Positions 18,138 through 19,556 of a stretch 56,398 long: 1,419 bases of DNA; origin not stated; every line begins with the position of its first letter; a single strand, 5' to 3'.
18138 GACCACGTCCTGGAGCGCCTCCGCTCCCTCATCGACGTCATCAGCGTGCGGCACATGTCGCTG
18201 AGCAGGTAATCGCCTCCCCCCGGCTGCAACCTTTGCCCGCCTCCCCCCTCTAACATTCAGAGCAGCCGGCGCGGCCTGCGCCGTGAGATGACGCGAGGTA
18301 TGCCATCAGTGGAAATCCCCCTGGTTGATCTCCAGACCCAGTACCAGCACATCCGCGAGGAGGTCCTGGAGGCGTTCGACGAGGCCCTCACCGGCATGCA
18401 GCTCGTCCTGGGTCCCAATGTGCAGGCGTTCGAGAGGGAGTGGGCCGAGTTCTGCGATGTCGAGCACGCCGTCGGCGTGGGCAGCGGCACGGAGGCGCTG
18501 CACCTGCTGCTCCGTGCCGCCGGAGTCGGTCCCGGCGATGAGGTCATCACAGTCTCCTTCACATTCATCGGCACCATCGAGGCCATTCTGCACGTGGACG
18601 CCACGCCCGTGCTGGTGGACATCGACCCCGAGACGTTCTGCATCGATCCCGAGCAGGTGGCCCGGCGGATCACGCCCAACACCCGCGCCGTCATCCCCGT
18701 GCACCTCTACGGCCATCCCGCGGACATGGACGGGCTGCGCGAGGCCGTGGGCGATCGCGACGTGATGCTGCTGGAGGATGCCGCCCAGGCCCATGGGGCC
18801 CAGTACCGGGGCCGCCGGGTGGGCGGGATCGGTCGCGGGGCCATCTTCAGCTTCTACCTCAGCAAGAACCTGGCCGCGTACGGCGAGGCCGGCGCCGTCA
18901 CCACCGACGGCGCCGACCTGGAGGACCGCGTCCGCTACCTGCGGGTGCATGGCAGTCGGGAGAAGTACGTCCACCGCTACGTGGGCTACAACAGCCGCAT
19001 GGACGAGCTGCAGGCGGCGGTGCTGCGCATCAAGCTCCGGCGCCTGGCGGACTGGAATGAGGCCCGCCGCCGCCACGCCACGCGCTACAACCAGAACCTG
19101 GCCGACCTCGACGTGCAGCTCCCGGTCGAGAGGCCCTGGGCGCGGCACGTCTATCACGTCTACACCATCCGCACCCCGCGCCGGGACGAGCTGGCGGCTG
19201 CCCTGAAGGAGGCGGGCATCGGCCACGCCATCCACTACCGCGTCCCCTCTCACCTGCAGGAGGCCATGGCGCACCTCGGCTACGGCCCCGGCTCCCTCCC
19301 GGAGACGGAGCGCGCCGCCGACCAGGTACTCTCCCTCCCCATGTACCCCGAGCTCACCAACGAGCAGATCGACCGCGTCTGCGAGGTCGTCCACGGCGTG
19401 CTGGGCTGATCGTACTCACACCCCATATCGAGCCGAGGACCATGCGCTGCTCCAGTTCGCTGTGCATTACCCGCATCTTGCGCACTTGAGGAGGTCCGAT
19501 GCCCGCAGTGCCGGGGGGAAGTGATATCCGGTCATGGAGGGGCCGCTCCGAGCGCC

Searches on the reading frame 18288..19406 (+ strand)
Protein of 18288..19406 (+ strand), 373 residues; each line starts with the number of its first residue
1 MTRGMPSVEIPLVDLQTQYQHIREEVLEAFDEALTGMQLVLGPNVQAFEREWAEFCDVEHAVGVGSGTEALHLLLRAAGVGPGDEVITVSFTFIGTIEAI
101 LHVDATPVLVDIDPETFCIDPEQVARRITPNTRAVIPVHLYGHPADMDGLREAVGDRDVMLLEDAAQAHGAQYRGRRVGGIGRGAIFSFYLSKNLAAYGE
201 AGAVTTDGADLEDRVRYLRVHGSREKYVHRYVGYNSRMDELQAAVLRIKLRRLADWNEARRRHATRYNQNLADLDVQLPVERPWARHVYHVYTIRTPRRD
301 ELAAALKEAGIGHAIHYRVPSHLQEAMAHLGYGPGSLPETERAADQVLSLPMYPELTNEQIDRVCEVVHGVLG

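Call 7: search_protein_families(library=pfam, proteins=[window:18288-19406:+], max_evalue=0.001)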
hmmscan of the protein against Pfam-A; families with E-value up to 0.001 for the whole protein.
window:18288-19406:+ (373 aa): 2 families
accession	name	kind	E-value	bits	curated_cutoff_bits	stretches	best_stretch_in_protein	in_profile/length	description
PF01041.23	DegT_DnrJ_EryC1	-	4.6e-124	414.7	19.8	1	21-368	2-359/360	DegT/DnrJ/EryC1/StrS aminotransferase family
PF00155.27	Aminotran_1_2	-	3.6e-05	23.6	19.7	1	24-136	20-145/361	Aminotransferase class I and II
